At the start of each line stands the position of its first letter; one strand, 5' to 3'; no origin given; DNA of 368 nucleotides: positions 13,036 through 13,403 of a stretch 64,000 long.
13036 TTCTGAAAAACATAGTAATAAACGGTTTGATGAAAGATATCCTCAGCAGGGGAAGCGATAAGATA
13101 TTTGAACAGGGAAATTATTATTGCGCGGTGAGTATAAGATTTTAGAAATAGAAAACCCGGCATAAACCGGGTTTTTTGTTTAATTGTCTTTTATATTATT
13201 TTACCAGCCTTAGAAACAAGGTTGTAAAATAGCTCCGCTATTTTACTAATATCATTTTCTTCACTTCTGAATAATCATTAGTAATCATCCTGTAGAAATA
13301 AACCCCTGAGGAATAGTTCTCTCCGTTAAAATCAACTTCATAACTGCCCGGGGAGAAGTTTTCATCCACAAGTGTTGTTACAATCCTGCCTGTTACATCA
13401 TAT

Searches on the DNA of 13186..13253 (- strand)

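Call 26: build_rna_model(alignment_id=A2, structure=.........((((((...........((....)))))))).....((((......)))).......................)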
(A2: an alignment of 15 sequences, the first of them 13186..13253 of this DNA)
Model R1 built from alignment A2 (15 sequences, 82 columns); structure: as given.
model positions 68; base pairs 12; branch points 1; effective number of sequences 3.51; information 0.826 bits per position. Calibrated on 0.2 Mb of random sequence (short: E-values are rough).
structure used (alignment columns):
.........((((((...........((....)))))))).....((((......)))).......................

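Call 27: search_with_rna_model(model_id=R1, source=window, filters=off, max_evalue=10, show_alignments=6)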
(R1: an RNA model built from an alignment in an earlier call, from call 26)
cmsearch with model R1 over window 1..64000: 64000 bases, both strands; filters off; matches with E-value up to 10: 13.
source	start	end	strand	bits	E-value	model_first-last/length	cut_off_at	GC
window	13186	13253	-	84.5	1e-14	1-68/68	no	0.29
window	46311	46378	-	77.7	2.6e-13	1-68/68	no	0.32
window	47332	47409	-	56.1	9.2e-09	1-68/68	no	0.41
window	46300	46367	+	30.4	0.0023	1-68/68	no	0.34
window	10324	10397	+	23.8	0.056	1-68/68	no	0.34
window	52523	52587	-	22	0.13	1-68/68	no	0.23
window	13217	13285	+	21.4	0.17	1-68/68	no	0.28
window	56510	56582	+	17.9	0.94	1-68/68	no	0.26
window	62719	62757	-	17.9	0.98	1-68/68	no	0.23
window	47302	47387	+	14.7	4.5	1-68/68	no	0.37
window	56208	56284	-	14.2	5.7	1-68/68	no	0.31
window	62431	62486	+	13.7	7.3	1-68/68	no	0.25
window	26415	26472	-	13.3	8.8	1-68/68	no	0.21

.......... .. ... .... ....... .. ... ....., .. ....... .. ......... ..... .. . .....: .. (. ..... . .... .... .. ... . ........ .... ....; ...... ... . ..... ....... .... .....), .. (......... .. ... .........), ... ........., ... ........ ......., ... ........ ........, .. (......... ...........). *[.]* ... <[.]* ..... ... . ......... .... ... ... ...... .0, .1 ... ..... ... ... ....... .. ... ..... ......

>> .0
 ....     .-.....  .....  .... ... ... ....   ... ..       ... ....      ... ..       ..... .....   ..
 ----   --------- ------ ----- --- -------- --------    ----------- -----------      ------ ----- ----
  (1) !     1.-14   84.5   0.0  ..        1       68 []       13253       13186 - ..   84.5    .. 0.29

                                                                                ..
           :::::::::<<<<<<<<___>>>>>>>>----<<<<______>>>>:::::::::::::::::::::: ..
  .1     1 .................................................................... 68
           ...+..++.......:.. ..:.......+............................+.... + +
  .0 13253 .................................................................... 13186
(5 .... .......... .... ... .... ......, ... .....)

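Call 28: search_with_rna_model(model_id=R1, sources=[L001, L002, L004, L005, L006, L007, L009, L010, L011, L012], filters=off, max_evalue=10)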
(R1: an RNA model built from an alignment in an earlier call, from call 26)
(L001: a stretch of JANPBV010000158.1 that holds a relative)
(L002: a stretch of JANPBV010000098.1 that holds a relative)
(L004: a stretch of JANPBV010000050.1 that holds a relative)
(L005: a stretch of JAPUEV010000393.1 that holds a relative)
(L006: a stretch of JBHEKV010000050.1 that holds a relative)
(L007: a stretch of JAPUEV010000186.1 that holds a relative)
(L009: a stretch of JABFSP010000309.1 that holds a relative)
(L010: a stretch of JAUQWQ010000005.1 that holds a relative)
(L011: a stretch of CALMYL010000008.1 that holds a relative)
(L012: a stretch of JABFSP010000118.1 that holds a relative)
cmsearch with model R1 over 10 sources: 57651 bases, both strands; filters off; matches with E-value up to 10: 35.
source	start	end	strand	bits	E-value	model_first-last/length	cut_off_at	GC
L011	261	328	-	87.3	2.4e-15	1-68/68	no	0.24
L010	1479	1546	-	86.6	3.3e-15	1-68/68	no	0.24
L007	3246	3314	-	86.1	4.1e-15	1-68/68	no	0.28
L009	188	255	+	79.6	9.8e-14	1-68/68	no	0.26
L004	7620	7688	-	79.3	1.1e-13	1-68/68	no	0.32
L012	2129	2196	-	78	2.1e-13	1-68/68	no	0.29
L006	3909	3977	+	77.9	2.2e-13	1-68/68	no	0.23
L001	649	716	-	76.7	4e-13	1-68/68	no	0.22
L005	110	178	-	76.4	4.6e-13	1-68/68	no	0.32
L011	2469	2536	-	72.9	2.5e-12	1-68/68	no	0.26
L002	5304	5373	+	70.4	8.2e-12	1-68/68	no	0.24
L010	1362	1430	-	34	0.00036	1-68/68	no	0.33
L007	3235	3303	+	29.3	0.0036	1-68/68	no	0.33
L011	4744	4847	-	28.1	0.0062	1-68/68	no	0.39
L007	3150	3229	-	25.5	0.022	1-68/68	no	0.31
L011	250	317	+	24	0.046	1-68/68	no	0.24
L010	1510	1603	+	23.6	0.055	1-68/68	no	0.32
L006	3920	3983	-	23.6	0.056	1-68/68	no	0.25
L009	130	224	-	22.8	0.082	1-68/68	no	0.34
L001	639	705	+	22.5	0.095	1-68/68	no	0.24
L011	2500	2570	+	19.7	0.36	1-68/68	no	0.3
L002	1099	1154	-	19.1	0.48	1-68/68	no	0.21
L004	3622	3678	-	18.7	0.59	1-68/68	no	0.18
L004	7613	7677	+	16.4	1.8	1-68/68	no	0.31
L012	2169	2187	+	15.4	2.9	10-28/68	no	0.32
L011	4810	4870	+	14.9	3.7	1-68/68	no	0.3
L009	1598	1629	+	14.6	4.3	1-68/68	no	0.16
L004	2132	2186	-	14.4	4.7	1-68/68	no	0.22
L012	1574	1639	-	14.3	4.8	1-68/68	no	0.33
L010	2874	2936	+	14.1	5.4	1-68/68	no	0.4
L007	2785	2839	-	13.5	7.3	1-68/68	no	0.27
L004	1992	2056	+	13.4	7.7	1-68/68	no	0.26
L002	148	202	-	13.4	7.8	1-68/68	no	0.2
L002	5547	5617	+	13.3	7.9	1-68/68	no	0.2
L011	5680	5782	-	12.9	9.7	1-68/68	no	0.28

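Call 44: search_with_rna_model(model_id=R1, sources=[L017, L019, L020, L022, L023], filters=off, max_evalue=1)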
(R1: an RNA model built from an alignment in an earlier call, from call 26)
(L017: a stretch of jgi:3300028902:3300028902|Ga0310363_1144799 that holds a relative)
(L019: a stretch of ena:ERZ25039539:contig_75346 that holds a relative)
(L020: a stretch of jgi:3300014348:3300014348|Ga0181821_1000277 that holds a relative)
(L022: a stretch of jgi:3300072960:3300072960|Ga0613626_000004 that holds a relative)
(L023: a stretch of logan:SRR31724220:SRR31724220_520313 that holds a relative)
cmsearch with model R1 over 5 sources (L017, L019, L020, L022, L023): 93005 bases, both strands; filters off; matches with E-value up to 1: 3.
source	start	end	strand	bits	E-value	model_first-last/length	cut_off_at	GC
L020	14761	14829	+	83.3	2.7e-14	1-68/68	no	0.28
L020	14772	14840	-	37.5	0.00011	1-68/68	no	0.25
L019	4439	4503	+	19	0.81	1-68/68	no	0.18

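Call 45: search_with_rna_model(model_id=R1, sources=[L024], filters=off, max_evalue=1, show_alignments=3)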
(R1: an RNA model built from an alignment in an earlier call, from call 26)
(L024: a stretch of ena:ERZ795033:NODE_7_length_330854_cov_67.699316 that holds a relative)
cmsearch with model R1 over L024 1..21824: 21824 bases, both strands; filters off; matches with E-value up to 1: 4.
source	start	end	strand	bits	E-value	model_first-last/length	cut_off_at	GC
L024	11809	11878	+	61.2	2.6e-10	1-68/68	no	0.3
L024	11820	11889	-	27.7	0.0028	1-68/68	no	0.3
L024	3246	3349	+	17.7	0.37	1-68/68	no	0.47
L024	3202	3282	-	16.4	0.68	1-68/68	no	0.31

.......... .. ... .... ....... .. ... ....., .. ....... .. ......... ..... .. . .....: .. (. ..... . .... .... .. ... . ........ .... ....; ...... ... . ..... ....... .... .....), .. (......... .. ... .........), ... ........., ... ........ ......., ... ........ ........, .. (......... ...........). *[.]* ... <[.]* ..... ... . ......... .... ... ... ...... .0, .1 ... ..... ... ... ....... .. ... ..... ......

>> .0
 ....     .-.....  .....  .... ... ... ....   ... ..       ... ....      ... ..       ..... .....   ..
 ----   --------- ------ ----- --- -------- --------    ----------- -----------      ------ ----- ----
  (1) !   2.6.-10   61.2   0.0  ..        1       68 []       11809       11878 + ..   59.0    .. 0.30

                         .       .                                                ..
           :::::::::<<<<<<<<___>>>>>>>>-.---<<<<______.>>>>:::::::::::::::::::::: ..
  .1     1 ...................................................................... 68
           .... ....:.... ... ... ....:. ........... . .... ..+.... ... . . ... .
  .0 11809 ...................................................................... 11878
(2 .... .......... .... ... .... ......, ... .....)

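Call 80: search_with_rna_model(model_id=R1, sources=[L025, L026, L027, L028, L030, L032], filters=off, max_evalue=1)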
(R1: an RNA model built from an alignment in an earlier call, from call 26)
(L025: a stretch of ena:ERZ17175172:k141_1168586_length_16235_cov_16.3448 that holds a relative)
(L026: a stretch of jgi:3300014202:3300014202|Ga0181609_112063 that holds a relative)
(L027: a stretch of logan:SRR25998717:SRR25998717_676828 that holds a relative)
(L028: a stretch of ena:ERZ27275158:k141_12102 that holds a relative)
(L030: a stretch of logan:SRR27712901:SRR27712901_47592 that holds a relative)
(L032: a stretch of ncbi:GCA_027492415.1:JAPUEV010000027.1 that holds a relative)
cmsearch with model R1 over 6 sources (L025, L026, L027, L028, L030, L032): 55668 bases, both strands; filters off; matches with E-value up to 1: 4.
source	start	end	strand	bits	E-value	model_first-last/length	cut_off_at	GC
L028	1707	1756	+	24.9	0.028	1-68/68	no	0.22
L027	6282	6353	+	23.6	0.053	1-68/68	no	0.31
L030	6756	6819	-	21.5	0.15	1-68/68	no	0.22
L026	8157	8252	+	21.1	0.18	1-68/68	no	0.38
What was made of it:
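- Every hit above 55 bits sits at a T9SS gene end or relic (calls 27, 28, 44, 45, 80).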
